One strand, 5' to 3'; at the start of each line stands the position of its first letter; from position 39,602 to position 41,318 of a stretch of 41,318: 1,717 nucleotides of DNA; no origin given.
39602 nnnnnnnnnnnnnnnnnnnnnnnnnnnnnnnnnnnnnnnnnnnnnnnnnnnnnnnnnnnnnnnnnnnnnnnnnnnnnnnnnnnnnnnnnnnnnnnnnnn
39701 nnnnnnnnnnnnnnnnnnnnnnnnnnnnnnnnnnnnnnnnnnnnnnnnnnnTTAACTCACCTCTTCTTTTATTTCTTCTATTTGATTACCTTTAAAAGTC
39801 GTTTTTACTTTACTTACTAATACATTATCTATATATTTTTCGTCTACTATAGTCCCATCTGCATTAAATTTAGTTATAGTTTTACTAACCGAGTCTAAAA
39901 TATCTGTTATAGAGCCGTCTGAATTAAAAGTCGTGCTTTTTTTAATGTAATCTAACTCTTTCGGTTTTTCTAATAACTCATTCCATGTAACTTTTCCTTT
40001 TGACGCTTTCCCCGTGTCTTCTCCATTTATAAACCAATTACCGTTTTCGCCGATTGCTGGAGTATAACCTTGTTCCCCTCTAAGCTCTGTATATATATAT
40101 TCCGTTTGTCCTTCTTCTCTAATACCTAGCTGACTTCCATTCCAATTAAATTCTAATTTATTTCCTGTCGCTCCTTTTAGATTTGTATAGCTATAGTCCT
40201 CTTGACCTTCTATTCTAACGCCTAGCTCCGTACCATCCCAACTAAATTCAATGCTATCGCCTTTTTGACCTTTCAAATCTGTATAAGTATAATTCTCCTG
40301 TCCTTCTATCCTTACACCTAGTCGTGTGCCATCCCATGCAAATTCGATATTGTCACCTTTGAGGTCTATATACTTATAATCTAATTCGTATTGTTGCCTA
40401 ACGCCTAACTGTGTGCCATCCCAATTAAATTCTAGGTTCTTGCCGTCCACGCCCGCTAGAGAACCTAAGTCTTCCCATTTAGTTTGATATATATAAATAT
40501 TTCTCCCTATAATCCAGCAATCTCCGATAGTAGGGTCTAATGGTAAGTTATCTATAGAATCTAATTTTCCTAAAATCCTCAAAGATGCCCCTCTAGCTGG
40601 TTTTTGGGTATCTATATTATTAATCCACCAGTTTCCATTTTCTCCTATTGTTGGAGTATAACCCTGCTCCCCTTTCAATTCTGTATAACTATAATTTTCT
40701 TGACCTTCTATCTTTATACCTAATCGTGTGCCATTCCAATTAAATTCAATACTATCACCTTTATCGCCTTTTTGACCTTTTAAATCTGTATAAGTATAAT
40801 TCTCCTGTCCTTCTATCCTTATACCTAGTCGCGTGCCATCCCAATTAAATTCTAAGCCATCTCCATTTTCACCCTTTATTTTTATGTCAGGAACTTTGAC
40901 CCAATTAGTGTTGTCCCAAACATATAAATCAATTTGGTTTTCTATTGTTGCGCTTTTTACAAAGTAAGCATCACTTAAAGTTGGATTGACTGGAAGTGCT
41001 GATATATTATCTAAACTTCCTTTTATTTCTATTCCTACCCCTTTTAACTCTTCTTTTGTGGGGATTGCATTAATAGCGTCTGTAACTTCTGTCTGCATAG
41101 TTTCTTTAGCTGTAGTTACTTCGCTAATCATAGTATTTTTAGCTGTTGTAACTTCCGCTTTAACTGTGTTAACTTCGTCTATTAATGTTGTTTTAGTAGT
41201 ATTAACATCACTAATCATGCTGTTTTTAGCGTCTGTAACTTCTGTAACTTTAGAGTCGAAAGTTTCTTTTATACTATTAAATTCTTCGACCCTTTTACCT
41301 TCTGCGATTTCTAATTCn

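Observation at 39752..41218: Fibre protein built from six ~30-aa repeats with a higher-order duplication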

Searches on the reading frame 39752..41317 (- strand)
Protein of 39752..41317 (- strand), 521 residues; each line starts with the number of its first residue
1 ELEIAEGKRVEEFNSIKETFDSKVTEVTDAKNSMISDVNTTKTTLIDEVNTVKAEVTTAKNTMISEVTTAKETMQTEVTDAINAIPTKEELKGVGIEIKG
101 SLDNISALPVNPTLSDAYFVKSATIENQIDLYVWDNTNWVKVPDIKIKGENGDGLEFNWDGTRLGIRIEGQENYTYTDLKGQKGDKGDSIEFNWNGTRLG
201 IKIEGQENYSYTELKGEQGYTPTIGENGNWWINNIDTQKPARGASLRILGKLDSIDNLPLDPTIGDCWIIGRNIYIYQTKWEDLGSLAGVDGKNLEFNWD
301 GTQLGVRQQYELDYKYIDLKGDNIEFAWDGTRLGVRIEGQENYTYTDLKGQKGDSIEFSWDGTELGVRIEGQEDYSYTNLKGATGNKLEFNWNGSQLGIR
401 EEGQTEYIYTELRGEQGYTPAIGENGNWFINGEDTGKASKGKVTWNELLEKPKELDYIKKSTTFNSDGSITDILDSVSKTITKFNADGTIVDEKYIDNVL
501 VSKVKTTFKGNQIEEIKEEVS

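Call 9: search_protein_families(library=phrogs, proteins=[window:39752-41317:-], max_evalue=0.01)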
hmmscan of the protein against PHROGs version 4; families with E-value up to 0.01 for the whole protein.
window:39752-41317:- (521 aa): 10 families
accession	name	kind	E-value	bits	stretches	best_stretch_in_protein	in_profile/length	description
phrog_9525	-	tail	0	1262.5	1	1-521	208-728/728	tail fiber protein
phrog_27075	-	unknown function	3.2e-21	77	1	5-85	152-236/265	-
phrog_35286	-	unknown function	2.6e-15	56.9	2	213-293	214-288/750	-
phrog_13666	-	unknown function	3e-11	44.2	1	244-317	9-73/145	-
phrog_17134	-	unknown function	5.5e-11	42.2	1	449-516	664-732/739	-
phrog_32509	-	unknown function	1.6e-09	38.5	2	413-443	24-54/396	-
phrog_21765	-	unknown function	2.3e-09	37.8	1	239-293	129-184/422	-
phrog_35690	-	unknown function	1.1e-06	29.6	0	242-292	73-124/156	-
phrog_15474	-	unknown function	0.0006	20.6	0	135-175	47-85/141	-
phrog_17587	-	tail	0.0014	18.1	0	178-229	163-214/641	tail fiber protein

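Call 17: search_protein_families(library=pfam, proteins=[window:39752-41317:-], max_evalue=1)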
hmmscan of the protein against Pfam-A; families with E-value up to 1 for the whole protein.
window:39752-41317:- (521 aa): 3 families
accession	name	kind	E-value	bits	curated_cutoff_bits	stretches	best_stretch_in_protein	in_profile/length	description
PF17996.7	CE2_N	-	0.00043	20.8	27.9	0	187-214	19-48/108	Carbohydrate esterase 2 N-terminal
PF05261.17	Tra_M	-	0.098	13.1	27.7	1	440-486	76-122/124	TraM protein, DNA-binding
PF17031.10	DUF5101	-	0.4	11.2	27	0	336-350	56-70/99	Domain of unknown function (DUF5101)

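Call 25: find_homologous_proteins(query=window:39755-41065:-, max_evalue=0.001)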
Query window:39755-41065:- (437 aa): 365 proteins with E <= 0.001 among 8000 candidates; the best 120 are listed.
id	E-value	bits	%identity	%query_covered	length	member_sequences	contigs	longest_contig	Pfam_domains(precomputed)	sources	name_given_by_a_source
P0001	0.0e+0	1064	93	100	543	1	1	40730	-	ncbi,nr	ncbi:TPA: hypothetical protein KO100_003240, partial [Clostridioides difficile]|nr:hypothetical prot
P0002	0.0e+0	1064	93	100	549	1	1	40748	-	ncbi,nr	ncbi:TPA: hypothetical protein KOX85_003386, partial [Clostridioides difficile]|nr:hypothetical prot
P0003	9.9e-292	986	100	100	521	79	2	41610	-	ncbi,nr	ncbi:hypothetical protein KLM61_18860, partial [Clostridioides difficile]|nr:hypothetical protein [C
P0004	2.2e-291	985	100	100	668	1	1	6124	PF10651.16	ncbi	-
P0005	2.3e-291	985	100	100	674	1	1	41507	PF10651.16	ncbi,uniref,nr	ncbi:tail fiber protein [Clostridium phage phiCD146]|uniref:Tail fiber protein n=1 Tax=Clostridium p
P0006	3.0e-291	984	100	100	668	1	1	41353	PF10651.16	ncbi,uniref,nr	ncbi:BppU family phage baseplate upper protein [Clostridioides difficile]|uniref:BppU family phage b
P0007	2.4e-279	945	95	100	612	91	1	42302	-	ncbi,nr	ncbi:hypothetical protein QPD41_19870, partial [Clostridioides difficile]|nr:hypothetical protein [C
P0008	3.1e-279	945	95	100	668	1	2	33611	PF10651.16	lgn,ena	-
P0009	2.2e-276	935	95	97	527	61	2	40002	-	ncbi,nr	ncbi:hypothetical protein NLF04_019265, partial [Clostridioides difficile]|nr:hypothetical protein [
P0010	1.4e-272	923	92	100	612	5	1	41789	-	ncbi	ncbi:hypothetical protein AB4E09_19120, partial [Clostridioides difficile]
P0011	1.0e-262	890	89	98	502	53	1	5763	-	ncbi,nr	ncbi:hypothetical protein JY806_18460, partial [Clostridioides difficile]|nr:hypothetical protein [C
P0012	5.0e-262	888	89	98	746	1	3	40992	-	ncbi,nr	ncbi:hypothetical protein J0W90_16050 [Clostridioides difficile]|nr:hypothetical protein [Clostridio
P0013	5.0e-262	888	89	98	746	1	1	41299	-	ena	-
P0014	3.2e-259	879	88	98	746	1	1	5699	-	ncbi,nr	ncbi:hypothetical protein BM530_07900 [Clostridioides difficile]|nr:hypothetical protein BM530_07900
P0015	6.0e-259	878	87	98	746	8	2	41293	-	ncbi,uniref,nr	ncbi:TPA: hypothetical protein ACP6IN_001300 [Clostridioides difficile]|uniref:BppU family phage bas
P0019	7.9e-196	670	93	72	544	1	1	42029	PF10651.16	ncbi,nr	ncbi:hypothetical protein JY719_20120, partial [Clostridioides difficile]|nr:hypothetical protein [C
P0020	1.3e-134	468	53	66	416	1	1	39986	PF10651.16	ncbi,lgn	ncbi:TPA: BppU family phage baseplate upper protein [Clostridioides difficile]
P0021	1.3e-133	464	63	66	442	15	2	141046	PF10651.16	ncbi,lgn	ncbi:TPA: BppU family phage baseplate upper protein [Clostridioides difficile]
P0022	1.9e-133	464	63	66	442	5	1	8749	PF10651.16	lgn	-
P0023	5.7e-133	462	52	66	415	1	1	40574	PF10651.16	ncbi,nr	ncbi:TPA: hypothetical protein KP562_003254 [Clostridioides difficile]|nr:hypothetical protein [Clos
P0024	7.2e-121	422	55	66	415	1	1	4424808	PF10651.16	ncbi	-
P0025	2.7e-116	407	54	66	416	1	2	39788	PF10651.16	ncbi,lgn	ncbi:TPA: BppU family phage baseplate upper protein [Clostridioides difficile]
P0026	4.3e-116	407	54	66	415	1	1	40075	PF10651.16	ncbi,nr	ncbi:BppU family phage baseplate upper protein [Clostridioides difficile]|nr:BppU family phage basep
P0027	5.8e-109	383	56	66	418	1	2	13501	PF10651.16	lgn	-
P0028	9.8e-60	221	37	53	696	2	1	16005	PF22337.2,PF01391.24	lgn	-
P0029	9.2e-56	208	37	66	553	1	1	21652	PF01391.24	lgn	-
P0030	4.8e-50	189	38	49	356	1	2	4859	PF22337.2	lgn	-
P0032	5.4e-46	176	30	66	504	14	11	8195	PF01391.24,PF07484.18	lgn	-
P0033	4.8e-43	166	42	29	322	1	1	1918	PF01391.24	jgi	jgi:hypothetical protein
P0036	2.2e-39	154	38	55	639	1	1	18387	PF01391.24,PF27308.1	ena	-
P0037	7.8e-39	152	39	46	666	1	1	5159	PF01391.24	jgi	jgi:hypothetical protein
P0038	2.0e-37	147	33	67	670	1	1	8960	PF01391.24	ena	-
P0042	1.4e-33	135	41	30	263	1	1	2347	PF18454.8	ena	-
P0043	8.4e-33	132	30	47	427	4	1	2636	PF01391.24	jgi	jgi:hypothetical protein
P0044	1.0e-31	129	37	35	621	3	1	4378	PF01391.24,PF14594.14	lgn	-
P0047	6.2e-27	113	27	70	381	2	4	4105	PF01391.24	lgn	-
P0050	3.5e-25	107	38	40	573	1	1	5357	PF01391.24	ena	-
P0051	9.8e-25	106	36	29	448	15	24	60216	PF01391.24,PF07484.18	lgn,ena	-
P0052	8.7e-24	102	30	28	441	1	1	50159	PF01391.24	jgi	jgi:hypothetical protein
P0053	2.1e-23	101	33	23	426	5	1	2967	PF01391.24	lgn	-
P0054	2.2e-23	101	39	29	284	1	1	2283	PF01391.24,PF18454.8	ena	-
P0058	2.3e-21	94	32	28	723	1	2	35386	PF01391.24,PF14594.14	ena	-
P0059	2.5e-21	94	36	23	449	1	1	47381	PF01391.24,PF18454.8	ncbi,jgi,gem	-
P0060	1.0e-20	92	41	27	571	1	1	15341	PF01391.24,PF27308.1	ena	-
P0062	3.9e-20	90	32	50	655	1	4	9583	PF01391.24,PF14594.14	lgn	-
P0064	2.4e-19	88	35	22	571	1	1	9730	PF01391.24,PF14594.14,PF06605.19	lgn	-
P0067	3.1e-19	87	41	17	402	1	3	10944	PF01391.24,PF10651.16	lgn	-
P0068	4.2e-19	87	36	35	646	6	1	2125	PF01391.24,PF14594.14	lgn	-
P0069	4.5e-19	87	48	12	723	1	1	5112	PF01391.24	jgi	-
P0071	8.3e-19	86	69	7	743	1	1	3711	PF01391.24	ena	-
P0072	1.1e-18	86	43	22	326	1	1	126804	PF01391.24,PF13884.12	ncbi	ncbi:tail fiber domain-containing protein, partial [Fusobacterium necrophorum]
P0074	2.4e-18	84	47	28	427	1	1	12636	PF01391.24,PF13884.12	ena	-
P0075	2.4e-18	84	47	28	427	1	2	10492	PF01391.24,PF13884.12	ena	-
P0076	2.6e-18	84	38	29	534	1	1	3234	PF01391.24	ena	-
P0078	3.3e-18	84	63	16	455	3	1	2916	PF01391.24,PF13884.12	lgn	-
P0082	7.0e-18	83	26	61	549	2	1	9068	PF01391.24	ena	-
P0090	1.4e-17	82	65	16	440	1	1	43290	PF01391.24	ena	-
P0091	1.5e-17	82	35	48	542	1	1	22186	PF01391.24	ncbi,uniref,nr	ncbi:collagen-like protein [Metaclostridioides mangenotii]|uniref:collagen-like protein n=1 Tax=Meta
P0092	1.6e-17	82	38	25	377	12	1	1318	PF01391.24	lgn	-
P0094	2.5e-17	81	45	33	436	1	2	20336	PF01391.24,PF13884.12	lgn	-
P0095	2.9e-17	81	35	21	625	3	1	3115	PF01391.24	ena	-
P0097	3.4e-17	81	48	10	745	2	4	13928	PF01391.24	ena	-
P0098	6.1e-17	80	63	16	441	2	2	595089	PF01391.24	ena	-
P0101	8.2e-17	79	30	65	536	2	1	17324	PF01391.24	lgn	-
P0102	1.0e-16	79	45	31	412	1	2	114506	PF01391.24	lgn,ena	-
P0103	1.1e-16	79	38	42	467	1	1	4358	PF01391.24,PF13884.12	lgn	-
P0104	1.2e-16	79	36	51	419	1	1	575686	PF01391.24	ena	-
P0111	2.1e-16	78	47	30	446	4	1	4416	PF01391.24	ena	-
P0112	2.1e-16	78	58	18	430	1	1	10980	PF01391.24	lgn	-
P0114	4.5e-16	77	59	16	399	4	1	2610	PF01391.24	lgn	-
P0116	5.8e-16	77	42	19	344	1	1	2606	PF20114.5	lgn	-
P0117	6.0e-16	77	29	51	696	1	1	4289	PF01391.24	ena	-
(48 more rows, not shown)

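Call 30: search_protein_families(library=pfam, proteins=[P0028, P0030, P0036, P0042, P0116, P0091, P0021], max_evalue=0.01)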
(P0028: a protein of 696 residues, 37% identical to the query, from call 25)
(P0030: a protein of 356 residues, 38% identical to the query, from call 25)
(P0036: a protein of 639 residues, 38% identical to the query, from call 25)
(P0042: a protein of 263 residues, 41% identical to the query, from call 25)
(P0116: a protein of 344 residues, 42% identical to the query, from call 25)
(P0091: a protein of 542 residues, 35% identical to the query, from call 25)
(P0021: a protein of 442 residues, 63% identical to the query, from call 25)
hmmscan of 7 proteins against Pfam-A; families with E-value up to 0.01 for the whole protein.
P0028 (696 aa): 2 families
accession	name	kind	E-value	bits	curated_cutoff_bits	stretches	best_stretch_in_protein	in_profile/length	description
PF01391.23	Collagen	-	1.7e-15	57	27.2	2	444-483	13-52/60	Collagen triple helix repeat (20 copies)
PF22337.1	Phage_fiber_rpt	-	3.5e-11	43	27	1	638-665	1-28/34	Phage tail fiber repeats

P0030 (356 aa): 4 families
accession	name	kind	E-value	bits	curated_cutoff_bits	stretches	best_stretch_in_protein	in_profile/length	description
PF22337.1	Phage_fiber_rpt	-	2.8e-13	49.7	27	1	314-341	1-28/34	Phage tail fiber repeats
PF17996.7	CE2_N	-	6.6e-06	26.6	27.9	0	34-55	19-40/108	Carbohydrate esterase 2 N-terminal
PF02839.19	CBM_5_12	-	0.00018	21.9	26.2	1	268-297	2-30/44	Carbohydrate-binding module family 5/12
PF01391.23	Collagen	-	0.00053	20.1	27.2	0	63-78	10-25/60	Collagen triple helix repeat (20 copies)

P0036 (639 aa): 2 families
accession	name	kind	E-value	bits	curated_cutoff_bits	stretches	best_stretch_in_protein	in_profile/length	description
PF01391.23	Collagen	-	4.4e-11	42.8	27.2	1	23-44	31-52/60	Collagen triple helix repeat (20 copies)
PF17996.7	CE2_N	-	8.6e-05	23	27.9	0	138-166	16-44/108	Carbohydrate esterase 2 N-terminal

P0042 (263 aa): 1 family
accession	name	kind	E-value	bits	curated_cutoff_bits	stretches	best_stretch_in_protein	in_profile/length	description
PF18454.7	Mtd_N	-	3.6e-12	46.4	26.3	1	6-42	2-36/37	Major tropism determinant N-terminal domain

P0116 (344 aa): 2 families
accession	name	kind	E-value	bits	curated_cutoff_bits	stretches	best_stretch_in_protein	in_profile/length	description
PF20114.4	DUF6504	-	4.7e-06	27.2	24.2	0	102-122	20-40/103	Domain of unknown function (DUF6504)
PF01391.23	Collagen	-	0.00033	20.8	27.2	0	200-219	7-26/60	Collagen triple helix repeat (20 copies)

P0091 (542 aa): 2 families
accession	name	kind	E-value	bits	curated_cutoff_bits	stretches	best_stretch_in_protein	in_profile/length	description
PF01391.23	Collagen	-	4e-08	33.3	27.2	1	319-367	7-55/60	Collagen triple helix repeat (20 copies)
PF10651.15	BppU_N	-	0.00057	20.1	23.1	1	29-139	25-136/142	BppU N-terminal domain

P0021 (442 aa): 1 family
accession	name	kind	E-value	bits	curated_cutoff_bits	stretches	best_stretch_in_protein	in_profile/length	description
PF10651.15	BppU_N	-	2.7e-10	40.5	23.1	1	14-134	13-142/142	BppU N-terminal domain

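Call 32: search_protein_families(library=ncbifam, proteins=[window:39752-41317:-], max_evalue=0.01)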
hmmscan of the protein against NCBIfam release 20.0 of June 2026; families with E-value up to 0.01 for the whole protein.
window:39752-41317:- (521 aa): 0 families

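Call 39: predict_structure(alignment_id=A1)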
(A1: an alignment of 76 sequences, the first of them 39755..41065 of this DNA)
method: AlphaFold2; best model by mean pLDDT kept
length: 437 residues; sequences in the alignment: 76
mean_pLDDT: 72.3   pTM: 0.23
mean pLDDT of the five models: 72.3, 70.9, 67.0, 66.7, 65.3
residues with pLDDT >= 90: 61; 70-90: 215; 50-70: 94; < 50: 67
segments of 3 or more residues with pLDDT < 50: 1-8, 64-67, 98-104, 130-138, 157-161, 204-207, 234-236, 266-268, 299-301, 356-375
pLDDT, mean of each block of 10 residues (from residue 1): 45 88 93 88 86 88 55 90 90 68 57 71 70 41 65 53 73 88 80 83 52 62 69 50 82 79 62 83 85 71 76 83 83 67 82 56 38 50 67 80 85 86 81 82
secondary structure, 60 per line:
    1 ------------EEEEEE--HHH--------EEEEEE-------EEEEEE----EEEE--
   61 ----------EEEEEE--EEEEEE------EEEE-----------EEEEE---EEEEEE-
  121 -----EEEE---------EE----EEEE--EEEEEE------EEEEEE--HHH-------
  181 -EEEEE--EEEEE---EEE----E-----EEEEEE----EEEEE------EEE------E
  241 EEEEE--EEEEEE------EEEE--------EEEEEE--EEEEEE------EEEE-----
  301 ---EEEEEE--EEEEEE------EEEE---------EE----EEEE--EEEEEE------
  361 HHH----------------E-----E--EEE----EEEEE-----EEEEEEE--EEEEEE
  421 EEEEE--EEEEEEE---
elements in order: E13-18 E32-37 E45-50 E55-58 E71-76 E79-84 E91-94 E106-110 E114-119 E126-129 E145-148 E151-156 E163-168 E182-186 E189-193 E197-199 E210-215 E220-224 E231-233 E240-245 E248-253 E260-263 E272-277 E280-285 E292-295 E304-309 E312-317 E324-327 E343-346 E349-354 E389-391 E396-400 E406-412 E415-425 E428-434

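Call 41: fold_search(model_id=the predicted structure, library=pdb)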
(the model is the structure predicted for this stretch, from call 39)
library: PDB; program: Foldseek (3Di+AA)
matches with E <= 10: 843; with E <= 0.001: 3
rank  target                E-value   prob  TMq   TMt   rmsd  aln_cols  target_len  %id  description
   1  8otz_f                8.3e-05  0.47  0.08  0.06  28.7       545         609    9  48-nm repeat of the native axonemal doublet microtubule from bovine sperm (released 2023-11-22)
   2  8bd7_S                9.3e-04  0.33  0.08  0.04  27.7       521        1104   10  IFTB1 subcomplex of anterograde Intraflagellar transport trains (Chlamydomonas reinhardtii) (released 2023-01-11)
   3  7ung_e                9.8e-04  0.28  0.09  0.07  28.6       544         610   10  48-nm repeat of the human respiratory doublet microtubule (released 2022-10-05)
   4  8zqg_B                1.1e-03  0.63  0.11  0.13  27.7       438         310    8  Crystal structure of WIPI3 in complex with ATG16L1 (released 2025-01-01)
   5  8hme_D                1.1e-03  0.35  0.10  0.05  30.8       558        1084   10  head module state 1 of Tetrahymena IFT-A (released 2023-06-14)
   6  8bbg_A                1.5e-03  0.20  0.08  0.03  30.0       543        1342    8  Structure of the IFT-A complex; anterograde IFT-A train model (released 2022-12-21)
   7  5ojr_D                2.4e-03  0.35  0.08  0.10  22.5       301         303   10  YCF48 bound to D1 peptide (released 2018-08-08)
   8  8fgw_B                2.5e-03  0.33  0.09  0.04  28.2       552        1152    9  Human IFT-A complex structures provide molecular insights into ciliary transport (released 2023-02-22)
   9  8zqg_A                3.6e-03  0.28  0.08  0.09  25.9       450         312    7  Crystal structure of WIPI3 in complex with ATG16L1 (released 2025-01-01)
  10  9cpc_1S               3.8e-03  0.21  0.09  0.07  27.7       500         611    9  Atomic model of porcine brain ventricles cilia doublet microtubule (48-nm periodicity) (released 2024-10-23)
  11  9lvk_K                4.0e-03  0.28  0.07  0.05  26.6       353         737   10  Cryo-EM structure of CASTOR1 bound human GATOR2 complex (released 2025-08-13)
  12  8y6p                  4.2e-03  0.16  0.08  0.04  31.9       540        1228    9  Structure of the auto-inhibited Dark monomer (released 2024-04-10)
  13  5ojr_C                5.4e-03  0.30  0.08  0.10  23.0       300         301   10  YCF48 bound to D1 peptide (released 2018-08-08)
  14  8f5o_B                5.4e-03  0.21  0.08  0.04  30.6       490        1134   12  Structure of Leishmania tarentolae IFT-A (state 1) (released 2022-12-21)
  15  8pjr                  6.0e-03  0.18  0.07  0.10  26.1       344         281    7  Crystal structure of the SAKe6AC-LB protein (released 2024-07-10)
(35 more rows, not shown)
